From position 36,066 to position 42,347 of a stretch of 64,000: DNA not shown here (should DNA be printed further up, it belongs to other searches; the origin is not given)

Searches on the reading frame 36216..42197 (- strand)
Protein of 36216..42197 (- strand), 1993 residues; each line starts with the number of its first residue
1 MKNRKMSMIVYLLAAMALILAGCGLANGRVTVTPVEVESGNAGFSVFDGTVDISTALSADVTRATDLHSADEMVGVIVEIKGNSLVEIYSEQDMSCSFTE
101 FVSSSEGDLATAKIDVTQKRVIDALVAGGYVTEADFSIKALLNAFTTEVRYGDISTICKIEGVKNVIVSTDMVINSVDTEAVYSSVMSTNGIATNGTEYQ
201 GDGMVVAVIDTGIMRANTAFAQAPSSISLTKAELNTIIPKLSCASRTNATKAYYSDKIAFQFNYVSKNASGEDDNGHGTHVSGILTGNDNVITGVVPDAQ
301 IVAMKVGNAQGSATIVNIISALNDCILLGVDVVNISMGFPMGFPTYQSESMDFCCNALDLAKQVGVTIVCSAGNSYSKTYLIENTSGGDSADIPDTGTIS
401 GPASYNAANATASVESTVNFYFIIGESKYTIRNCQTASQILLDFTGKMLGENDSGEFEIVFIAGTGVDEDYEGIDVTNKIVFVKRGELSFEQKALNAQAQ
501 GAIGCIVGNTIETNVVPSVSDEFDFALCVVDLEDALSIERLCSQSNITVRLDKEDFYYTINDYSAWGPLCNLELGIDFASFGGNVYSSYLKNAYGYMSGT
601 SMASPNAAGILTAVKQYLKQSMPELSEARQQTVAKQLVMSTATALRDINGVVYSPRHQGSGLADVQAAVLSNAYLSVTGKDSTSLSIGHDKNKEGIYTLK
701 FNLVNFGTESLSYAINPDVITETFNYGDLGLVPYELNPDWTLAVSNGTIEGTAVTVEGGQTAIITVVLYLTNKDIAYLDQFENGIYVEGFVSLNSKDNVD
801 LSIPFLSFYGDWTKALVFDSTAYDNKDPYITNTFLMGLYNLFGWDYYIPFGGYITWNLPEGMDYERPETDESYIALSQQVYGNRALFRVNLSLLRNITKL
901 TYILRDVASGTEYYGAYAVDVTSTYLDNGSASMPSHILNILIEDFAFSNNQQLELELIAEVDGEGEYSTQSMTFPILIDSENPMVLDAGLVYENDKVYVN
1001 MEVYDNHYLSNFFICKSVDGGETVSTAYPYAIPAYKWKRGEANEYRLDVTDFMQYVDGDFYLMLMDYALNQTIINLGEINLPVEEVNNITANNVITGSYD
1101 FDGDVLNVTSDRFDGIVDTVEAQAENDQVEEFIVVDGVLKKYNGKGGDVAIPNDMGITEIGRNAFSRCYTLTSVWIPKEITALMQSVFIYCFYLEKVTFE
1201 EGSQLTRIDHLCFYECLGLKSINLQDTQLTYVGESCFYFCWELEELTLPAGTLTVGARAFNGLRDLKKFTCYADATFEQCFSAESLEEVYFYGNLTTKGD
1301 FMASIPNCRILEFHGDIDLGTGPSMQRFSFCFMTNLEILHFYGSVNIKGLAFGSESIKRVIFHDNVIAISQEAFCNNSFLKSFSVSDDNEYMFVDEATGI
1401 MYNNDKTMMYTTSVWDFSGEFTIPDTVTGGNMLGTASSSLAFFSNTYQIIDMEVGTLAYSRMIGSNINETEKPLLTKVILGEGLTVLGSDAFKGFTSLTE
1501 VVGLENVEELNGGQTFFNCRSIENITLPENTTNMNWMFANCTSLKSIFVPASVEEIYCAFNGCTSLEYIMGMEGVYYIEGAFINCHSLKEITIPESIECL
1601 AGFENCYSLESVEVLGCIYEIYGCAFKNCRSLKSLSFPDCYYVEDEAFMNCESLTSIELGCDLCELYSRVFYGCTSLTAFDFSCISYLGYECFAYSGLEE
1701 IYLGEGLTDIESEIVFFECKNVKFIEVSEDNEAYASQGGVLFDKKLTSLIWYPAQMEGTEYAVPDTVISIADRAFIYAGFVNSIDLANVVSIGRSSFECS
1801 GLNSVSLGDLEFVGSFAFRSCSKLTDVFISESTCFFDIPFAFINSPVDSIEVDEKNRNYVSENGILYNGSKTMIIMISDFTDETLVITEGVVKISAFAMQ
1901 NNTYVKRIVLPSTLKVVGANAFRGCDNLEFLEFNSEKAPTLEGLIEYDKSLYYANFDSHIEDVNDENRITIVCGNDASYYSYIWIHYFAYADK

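Call 45: search_protein_families(library=pfam, proteins=[window:36216-42197:-], max_evalue=0.0001)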
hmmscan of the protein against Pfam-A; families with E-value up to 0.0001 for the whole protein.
window:36216-42197:- (1993 aa): 5 families
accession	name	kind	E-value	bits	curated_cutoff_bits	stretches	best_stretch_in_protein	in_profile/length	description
PF13306.12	LRR_5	-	4.7e-78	259.7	27.7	7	1158-1274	1-111/127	BspA type Leucine rich repeat region (6 copies)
PF00082.27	Peptidase_S8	-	4.2e-37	128.4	21.8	1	201-661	1-288/288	Subtilase family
PF02225.27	PA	-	2.8e-10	40.6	23.9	1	468-514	14-63/95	PA domain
PF13855.12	LRR_8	-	4.6e-10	39.5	27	0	1203-1248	11-56/61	Leucine rich repeat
PF06280.18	fn3_5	-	8.6e-09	36.5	27.6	1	697-806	10-112/112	Fn3-like domain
